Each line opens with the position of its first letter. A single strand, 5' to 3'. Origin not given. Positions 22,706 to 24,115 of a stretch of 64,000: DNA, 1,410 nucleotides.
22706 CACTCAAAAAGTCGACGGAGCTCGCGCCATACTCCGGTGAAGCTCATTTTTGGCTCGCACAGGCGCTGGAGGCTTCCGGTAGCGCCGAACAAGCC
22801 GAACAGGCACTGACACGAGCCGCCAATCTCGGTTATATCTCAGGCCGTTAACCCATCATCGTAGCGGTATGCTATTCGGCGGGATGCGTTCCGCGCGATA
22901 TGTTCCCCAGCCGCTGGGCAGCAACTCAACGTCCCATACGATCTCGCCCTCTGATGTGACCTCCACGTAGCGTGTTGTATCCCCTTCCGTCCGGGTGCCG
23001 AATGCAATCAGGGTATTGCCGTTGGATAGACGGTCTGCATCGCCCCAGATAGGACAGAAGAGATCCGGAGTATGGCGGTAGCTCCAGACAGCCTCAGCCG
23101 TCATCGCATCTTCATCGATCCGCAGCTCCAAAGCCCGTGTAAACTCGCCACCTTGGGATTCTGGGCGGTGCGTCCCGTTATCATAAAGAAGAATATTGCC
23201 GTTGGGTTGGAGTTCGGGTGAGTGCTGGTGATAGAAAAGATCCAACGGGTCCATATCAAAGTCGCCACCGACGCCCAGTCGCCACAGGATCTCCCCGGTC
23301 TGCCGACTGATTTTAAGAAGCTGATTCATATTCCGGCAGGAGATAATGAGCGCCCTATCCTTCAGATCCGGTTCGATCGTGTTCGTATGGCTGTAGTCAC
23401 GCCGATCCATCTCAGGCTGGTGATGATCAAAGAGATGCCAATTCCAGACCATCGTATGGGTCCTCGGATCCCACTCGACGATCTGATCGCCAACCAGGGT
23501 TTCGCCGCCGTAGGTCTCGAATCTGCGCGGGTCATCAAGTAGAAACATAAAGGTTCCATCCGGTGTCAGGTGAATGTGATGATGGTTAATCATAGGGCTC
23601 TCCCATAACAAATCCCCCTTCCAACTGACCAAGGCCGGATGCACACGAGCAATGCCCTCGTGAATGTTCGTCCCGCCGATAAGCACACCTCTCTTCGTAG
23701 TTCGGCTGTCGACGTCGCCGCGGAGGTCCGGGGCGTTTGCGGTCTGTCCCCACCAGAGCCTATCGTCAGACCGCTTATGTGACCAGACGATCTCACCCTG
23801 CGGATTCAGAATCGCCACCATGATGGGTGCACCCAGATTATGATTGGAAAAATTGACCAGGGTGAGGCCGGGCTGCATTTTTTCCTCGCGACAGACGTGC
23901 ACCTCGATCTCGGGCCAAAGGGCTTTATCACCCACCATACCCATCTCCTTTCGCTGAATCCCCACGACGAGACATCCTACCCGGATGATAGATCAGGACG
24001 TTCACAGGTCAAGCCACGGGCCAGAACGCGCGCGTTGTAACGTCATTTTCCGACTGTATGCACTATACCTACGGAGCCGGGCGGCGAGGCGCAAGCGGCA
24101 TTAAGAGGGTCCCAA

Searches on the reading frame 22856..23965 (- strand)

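Call 6: search_protein_families(library=ncbifam, proteins=[window:22856-23965:-], max_evalue=1)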
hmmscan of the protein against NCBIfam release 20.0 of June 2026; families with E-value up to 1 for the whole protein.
window:22856-23965:- (369 aa): 0 families

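Call 29: search_protein_families(library=pfam, proteins=[window:22856-23965:-], max_evalue=0.001)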
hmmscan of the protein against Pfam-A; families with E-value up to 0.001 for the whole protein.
window:22856-23965:- (369 aa): 2 families
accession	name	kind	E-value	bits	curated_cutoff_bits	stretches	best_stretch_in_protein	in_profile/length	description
PF05935.17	Arylsulfotrans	-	1.3e-31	110.4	24.2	1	126-329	92-341/374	Arylsulfotransferase (ASST)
PF14269.12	Arylsulfotran_2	-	9.1e-22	78.2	27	1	125-346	57-298/301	Arylsulfotransferase (ASST)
